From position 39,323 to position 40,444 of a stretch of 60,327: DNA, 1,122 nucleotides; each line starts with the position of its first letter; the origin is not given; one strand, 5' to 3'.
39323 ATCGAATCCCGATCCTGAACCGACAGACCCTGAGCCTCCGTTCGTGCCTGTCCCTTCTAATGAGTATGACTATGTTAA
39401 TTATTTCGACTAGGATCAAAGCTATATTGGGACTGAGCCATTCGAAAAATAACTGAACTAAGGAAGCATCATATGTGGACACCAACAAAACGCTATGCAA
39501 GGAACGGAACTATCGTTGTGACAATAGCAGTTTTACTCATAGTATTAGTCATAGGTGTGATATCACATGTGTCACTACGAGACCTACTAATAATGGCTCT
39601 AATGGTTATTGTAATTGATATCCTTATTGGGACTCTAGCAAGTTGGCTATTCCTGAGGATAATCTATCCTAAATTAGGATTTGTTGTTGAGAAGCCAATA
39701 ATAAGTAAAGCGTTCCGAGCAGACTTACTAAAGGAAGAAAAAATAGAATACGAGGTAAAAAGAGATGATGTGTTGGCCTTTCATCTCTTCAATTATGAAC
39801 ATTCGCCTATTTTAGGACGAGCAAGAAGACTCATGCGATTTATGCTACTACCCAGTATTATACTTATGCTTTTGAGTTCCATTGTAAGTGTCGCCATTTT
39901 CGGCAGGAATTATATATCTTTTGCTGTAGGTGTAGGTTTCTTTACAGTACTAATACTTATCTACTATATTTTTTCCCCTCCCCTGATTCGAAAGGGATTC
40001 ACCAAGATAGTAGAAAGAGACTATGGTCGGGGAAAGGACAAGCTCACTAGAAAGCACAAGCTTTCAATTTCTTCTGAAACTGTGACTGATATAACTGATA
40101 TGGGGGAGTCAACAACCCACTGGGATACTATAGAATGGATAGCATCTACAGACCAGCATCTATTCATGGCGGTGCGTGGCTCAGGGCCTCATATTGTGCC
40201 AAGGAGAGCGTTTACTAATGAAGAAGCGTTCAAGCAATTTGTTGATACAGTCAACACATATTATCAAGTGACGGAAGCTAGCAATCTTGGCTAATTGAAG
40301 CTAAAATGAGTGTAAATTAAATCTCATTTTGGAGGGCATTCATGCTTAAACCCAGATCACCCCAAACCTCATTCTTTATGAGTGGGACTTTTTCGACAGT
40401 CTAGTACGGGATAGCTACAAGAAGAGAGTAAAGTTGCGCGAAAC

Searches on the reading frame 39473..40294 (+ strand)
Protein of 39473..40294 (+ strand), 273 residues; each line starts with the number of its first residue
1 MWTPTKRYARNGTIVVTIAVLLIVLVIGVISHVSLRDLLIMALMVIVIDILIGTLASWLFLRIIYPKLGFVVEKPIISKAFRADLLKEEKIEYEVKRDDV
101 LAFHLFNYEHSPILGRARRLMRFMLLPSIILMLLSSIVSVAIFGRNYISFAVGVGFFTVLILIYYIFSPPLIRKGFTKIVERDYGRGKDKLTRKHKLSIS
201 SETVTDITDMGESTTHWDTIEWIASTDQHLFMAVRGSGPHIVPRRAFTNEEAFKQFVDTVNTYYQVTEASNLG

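Call 6: search_protein_families(library=pfam, max_evalue=1, proteins=[window:39473-40294:+])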
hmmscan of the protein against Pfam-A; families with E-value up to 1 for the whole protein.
window:39473-40294:+ (273 aa): 3 families
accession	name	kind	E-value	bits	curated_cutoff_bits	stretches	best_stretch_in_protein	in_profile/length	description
PF14317.12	YcxB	-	1.3e-06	28.4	23.3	1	200-257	2-58/61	YcxB-like protein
PF00159.23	Hormone_3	-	0.1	13.1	28.7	1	243-266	4-29/36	Pancreatic hormone peptide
PF07543.17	PGA2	-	0.19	12.2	24.2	1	159-218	20-84/135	Protein trafficking PGA2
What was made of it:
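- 39473..40294 (+): YcxB-family membrane protein (273 aa): four predicted transmembrane helices plus a C-terminal PH/PTB-like domain, with its own AAGGAAG ribosome-binding site. Candidate immunity gene. PF14317 at E 1.3e-6 (call 6).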

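Call 7: search_protein_families(library=ncbifam, max_evalue=1, proteins=[window:39473-40294:+])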
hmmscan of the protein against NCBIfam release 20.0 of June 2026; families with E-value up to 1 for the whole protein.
window:39473-40294:+ (273 aa): 0 families

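Call 24: find_homologous_proteins(query=window:39473-40291:+, max_evalue=0.001)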
Query window:39473-40291:+ (273 aa): 10 proteins with E <= 0.001 among 2063 candidates.
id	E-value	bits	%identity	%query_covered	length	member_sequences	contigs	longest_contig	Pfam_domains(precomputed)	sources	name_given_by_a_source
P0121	2.9e-173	592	100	100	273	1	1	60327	PF14317.13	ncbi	ncbi:MAG: YcxB family protein [Chloroflexota bacterium]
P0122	6.9e-85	303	52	97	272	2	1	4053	PF14317.13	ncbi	-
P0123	1.3e-76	276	50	97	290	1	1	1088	PF14317.13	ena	-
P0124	7.5e-75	270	50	97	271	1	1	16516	PF14317.13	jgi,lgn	jgi:hypothetical protein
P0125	6.6e-70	254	47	96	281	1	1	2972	PF14317.13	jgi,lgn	jgi:hypothetical protein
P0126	8.4e-70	253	48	97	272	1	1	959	PF14317.13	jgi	jgi:hypothetical protein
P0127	1.8e-67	246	45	97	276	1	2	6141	PF14317.13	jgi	jgi:hypothetical protein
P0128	1.7e-66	242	52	85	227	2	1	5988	PF14317.13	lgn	-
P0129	1.3e-54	203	42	95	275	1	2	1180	PF14317.13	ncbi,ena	-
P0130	4.9e-36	143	46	58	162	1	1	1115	PF14317.13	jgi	-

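Call 27: find_encoding_contigs(protein=P0124, flank=6000, max_places=3)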
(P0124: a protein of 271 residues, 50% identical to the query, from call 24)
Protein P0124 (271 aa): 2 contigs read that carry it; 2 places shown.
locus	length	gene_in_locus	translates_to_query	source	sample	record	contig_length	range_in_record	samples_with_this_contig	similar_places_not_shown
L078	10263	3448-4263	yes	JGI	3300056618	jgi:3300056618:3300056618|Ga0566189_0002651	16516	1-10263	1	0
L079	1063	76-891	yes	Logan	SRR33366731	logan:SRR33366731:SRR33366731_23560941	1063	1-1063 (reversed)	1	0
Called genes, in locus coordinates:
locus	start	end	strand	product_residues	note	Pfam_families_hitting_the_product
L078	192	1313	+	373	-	PF02481:DNA_processg_A, PF17782:WHD_DprA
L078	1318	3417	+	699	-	PF01751:Toprim, PF01131:Topoisom_bac, PF01396:Zn_ribbon_Top1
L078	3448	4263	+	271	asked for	PF14317:YcxB (weak)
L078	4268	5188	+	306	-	PF02899:Phage_int_SAM_1, PF13102:Phage_int_SAM_5, PF13495:Phage_int_SAM_4, PF00589:Phage_integrase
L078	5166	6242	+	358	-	PF01321:Creatinase_N, PF00557:Peptidase_M24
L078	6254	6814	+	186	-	PF08207:EFP_N, PF01132:EFP, PF09285:Elong-fact-P_C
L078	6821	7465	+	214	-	PF02811:PHP, PF13263:PHP_C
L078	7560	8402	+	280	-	PF00551:Formyl_trans_N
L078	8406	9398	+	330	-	PF12710:HAD (faint), PF00702:Hydrolase (faint)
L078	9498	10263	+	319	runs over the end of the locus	PF00294:PfkB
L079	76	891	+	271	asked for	PF14317:YcxB (weak)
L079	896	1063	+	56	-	?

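Call 28: find_encoding_contigs(protein=P0122, flank=6000, max_places=3)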
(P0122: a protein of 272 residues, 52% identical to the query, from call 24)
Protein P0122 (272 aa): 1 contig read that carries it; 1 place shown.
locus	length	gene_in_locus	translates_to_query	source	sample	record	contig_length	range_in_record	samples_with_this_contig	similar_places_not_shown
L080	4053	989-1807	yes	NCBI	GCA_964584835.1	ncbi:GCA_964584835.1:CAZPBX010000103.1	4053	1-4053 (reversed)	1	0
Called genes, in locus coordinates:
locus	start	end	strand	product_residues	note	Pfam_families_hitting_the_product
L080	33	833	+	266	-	PF10418:DHODB_Fe-S_bind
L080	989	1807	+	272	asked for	PF14317:YcxB (weak)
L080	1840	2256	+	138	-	PF01894:YjbQ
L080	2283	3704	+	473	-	PF02629:CoA_binding, PF13380:CoA_binding_2, PF13607:Succ_CoA_lig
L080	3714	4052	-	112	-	?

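Call 29: find_encoding_contigs(protein=P0127, flank=6000, max_places=3)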
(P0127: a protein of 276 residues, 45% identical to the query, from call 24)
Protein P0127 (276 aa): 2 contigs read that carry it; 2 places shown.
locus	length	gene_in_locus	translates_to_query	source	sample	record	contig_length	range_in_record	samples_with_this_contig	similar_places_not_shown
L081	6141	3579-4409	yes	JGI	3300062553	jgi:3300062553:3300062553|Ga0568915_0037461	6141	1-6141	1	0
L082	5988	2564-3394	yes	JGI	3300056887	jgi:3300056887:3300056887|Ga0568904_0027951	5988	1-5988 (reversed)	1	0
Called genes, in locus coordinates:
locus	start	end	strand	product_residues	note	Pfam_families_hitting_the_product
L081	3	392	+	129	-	?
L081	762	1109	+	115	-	-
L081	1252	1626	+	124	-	-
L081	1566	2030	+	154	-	-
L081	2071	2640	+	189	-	-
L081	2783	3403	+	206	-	-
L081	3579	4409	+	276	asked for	PF14317:YcxB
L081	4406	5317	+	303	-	-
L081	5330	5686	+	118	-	-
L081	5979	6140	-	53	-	?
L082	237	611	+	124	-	-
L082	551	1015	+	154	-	-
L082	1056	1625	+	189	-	-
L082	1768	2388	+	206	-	-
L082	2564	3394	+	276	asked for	PF14317:YcxB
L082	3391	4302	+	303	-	-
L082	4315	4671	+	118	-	-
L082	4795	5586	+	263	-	PF21111:CDI_toxin_EC869_like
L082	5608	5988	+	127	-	?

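Call 48: search_protein_families(library=pfam, max_evalue=1, proteins=[L081:3579-4406:+])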
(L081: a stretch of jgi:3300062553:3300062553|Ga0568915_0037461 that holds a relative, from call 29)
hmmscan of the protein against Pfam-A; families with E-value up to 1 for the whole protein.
L081:3579-4406:+ (276 aa): 3 families
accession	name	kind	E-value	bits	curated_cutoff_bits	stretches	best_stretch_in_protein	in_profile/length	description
PF14317.12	YcxB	-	7.3e-08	32.5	23.3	1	202-259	1-60/61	YcxB-like protein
PF19845.4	DUF6320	-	0.067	13.5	29.9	1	114-170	5-61/186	Family of unknown function (DUF6320)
PF24838.2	8xMP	-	0.47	10.7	30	0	9-65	17-73/136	Octameric membrane protein family (8xMP)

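Call 57: find_encoding_contigs(protein=P0125, flank=4000, max_places=3)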
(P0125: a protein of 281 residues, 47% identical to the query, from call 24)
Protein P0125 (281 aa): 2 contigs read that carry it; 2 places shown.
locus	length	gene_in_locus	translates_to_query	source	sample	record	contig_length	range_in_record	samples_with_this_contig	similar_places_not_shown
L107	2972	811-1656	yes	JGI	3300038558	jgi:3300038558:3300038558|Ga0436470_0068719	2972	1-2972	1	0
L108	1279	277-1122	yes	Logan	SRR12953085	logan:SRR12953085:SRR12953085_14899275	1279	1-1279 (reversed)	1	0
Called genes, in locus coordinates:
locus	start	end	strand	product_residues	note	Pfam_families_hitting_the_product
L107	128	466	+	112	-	PF13828:DUF4190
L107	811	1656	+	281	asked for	PF14317:YcxB (weak)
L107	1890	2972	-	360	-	?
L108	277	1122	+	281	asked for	PF14317:YcxB (weak)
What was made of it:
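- YcxB homologues occur without RHS neighbours (calls 27, 28, 57).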

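Call 58: find_encoding_contigs(protein=P0128, flank=6000, max_places=3)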
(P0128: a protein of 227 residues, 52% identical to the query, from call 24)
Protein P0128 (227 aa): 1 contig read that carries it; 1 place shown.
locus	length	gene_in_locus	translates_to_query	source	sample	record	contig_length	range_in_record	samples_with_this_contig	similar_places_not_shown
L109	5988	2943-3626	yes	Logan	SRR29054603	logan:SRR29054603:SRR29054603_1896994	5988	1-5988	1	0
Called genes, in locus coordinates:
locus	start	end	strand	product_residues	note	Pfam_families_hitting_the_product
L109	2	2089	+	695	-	?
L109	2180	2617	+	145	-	-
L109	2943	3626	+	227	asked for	PF14317:YcxB (weak)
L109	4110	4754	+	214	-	PF12838:Fer4_7 (faint), PF13187:Fer4_9 (faint), PF13237:Fer4_10 (faint), PF13247:Fer4_11, PF12797:Fer4_2 (weak), PF12837:Fer4_6 (weak), PF00037:Fer4 (weak)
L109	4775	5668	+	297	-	PF03916:NrfD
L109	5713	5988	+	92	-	?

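Call 64: search_protein_families(library=padloc, max_evalue=0.01, proteins=[window:39473-40291:+])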
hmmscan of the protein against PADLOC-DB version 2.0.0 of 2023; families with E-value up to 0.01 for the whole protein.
window:39473-40291:+ (273 aa): 0 families

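Call 70: predict_structure(alignment_id=A3)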
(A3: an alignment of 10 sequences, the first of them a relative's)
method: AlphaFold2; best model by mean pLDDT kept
length: 273 residues; sequences in the alignment: 10
mean_pLDDT: 76.3   pTM: 0.58
mean pLDDT of the five models: 76.3, 75.5, 75.2, 74.6, 65.9
residues with pLDDT >= 90: 18; 70-90: 194; 50-70: 41; < 50: 20
segments of 3 or more residues with pLDDT < 50: 1-4, 69-83
pLDDT, mean of each block of 10 residues (from residue 1): 54 72 71 73 71 70 55 38 63 86 88 76 81 79 79 84 86 86 63 81 83 86 90 86 90 89 83 63
secondary structure, 60 per line:
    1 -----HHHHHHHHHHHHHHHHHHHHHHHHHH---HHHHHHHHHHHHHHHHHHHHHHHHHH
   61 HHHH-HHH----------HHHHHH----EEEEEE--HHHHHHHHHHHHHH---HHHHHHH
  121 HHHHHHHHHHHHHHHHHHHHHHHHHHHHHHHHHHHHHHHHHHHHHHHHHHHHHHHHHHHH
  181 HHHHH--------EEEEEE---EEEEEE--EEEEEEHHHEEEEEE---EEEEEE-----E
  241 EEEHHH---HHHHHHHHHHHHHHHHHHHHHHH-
elements in order: H6-31 H35-64 H79-84 E89-94 H97-110 H114-185 E194-199 E203-208 E211-216 E220-225 E229-234 E240-243 H250-272
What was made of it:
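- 39473..40294 (+): AlphaFold pLDDT 76 (call 70).
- On Tse5-like pore-forming Rhs toxin: The AlphaFold model of the partner is helical through those regions (call 70), which I read as four transmembrane helices.
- On YcxB-like (PF14317): The model at pLDDT 76 shows six to seven strands plus a helix (call 70).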

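Call 74: fold_search(model_id=the predicted structure, library=pdb)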
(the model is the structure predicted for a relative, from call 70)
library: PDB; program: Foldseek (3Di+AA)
matches with E <= 10: 670; with E <= 0.001: 0
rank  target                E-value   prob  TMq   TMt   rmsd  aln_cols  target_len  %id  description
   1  8fso                  1.5e-03  1.00  0.22  0.17  15.8       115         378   14  Crystal structure of integrin beta-6 tail bound to the FERM-folded talin head domain (released 2024-10-16)
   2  3g9w_A                1.6e-03  1.00  0.23  0.28  15.1       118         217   12  Crystal Structure of Talin2 F2-F3 in Complex with the Integrin Beta1D Cytoplasmic Tail (released 2009-10-20)
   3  8t0d                  1.6e-03  1.00  0.22  0.17  15.8       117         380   14  Crystal structure of integrin beta-2 tail bound to the FERM-folded talin head domain with E269A/Y270A/K306Q triple mutat (released 2024-07-03)
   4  3g9w_B                2.1e-03  1.00  0.23  0.29  16.1       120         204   12  Crystal Structure of Talin2 F2-F3 in Complex with the Integrin Beta1D Cytoplasmic Tail (released 2009-10-20)
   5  6mfs                  2.8e-03  1.00  0.22  0.17  15.6       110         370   15  Mouse talin1 residues 1-138 fused to residues 169-400 in complex with phosphatidylinositol 4,5-bisphosphate (PIP2) (released 2018-09-26)
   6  7yir                  3.3e-03  1.00  0.24  0.58   3.3        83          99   11  Crystal structure of N-terminal PH domain of ARAP3 protein from human (released 2023-05-03)
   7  8s4y_B                4.4e-03  1.00  0.22  0.30  15.1       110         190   14  Crystal structure of an APP-talin (F2F3) chimera (released 2024-10-16)
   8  6vgu                  4.4e-03  0.99  0.22  0.16  15.9       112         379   14  Crystal structure of FERM-folded talin head domain bound to the NPLY motif of beta3-integrin (released 2020-12-16)
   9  8t0a                  4.7e-03  1.00  0.23  0.17  15.2       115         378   14  Crystal structure of integrin beta-2 tail bound to the FERM-folded talin head domain with a Y270E mutation (released 2024-10-30)
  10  9dz5                  4.7e-03  1.00  0.23  0.17  15.1       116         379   14  Crystal structure of integrin beta-2 tail bound to the FERM-folded talin head domain with a D397R mutation (released 2025-04-23)
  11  2mwn_MODEL_1_B        4.9e-03  1.00  0.22  0.53   4.6        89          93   13  Talin-F3 / RIAM N-terminal Peptide complex (released 2014-12-17)
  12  8fse_A                5.2e-03  1.00  0.23  0.17  15.1       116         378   14  Crystal structure of integrin beta-2 tail bound to the FERM-folded talin head domain (released 2024-07-03)
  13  3ivf                  5.2e-03  0.99  0.20  0.16  15.3       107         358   14  Crystal structure of the talin head FERM domain (released 2010-08-18)
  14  4dbb                  5.9e-03  1.00  0.23  0.40   7.5       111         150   12  The PTB domain of Mint1 is autoinhibited by a helix in the C-terminal linker region (released 2012-03-07)
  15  7edr_B                6.2e-03  1.00  0.24  0.22  16.1       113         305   13  The crystal structure of the FERM and C-terminal domain complex of Drosophila Merlin (released 2021-04-14)
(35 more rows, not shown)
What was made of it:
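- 39473..40294 (+): Foldseek matches to PH/PTB/talin-F3 folds (call 74).
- On YcxB-like (PF14317): Foldseek returns PH/PTB folds (call 74).
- Closest known: YcxB-like proteins. Same: The downstream protein passes the Pfam threshold, and its model shows helices plus a PH-like beta-sandwich with a C-terminal helix (calls 6, 70, 74).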
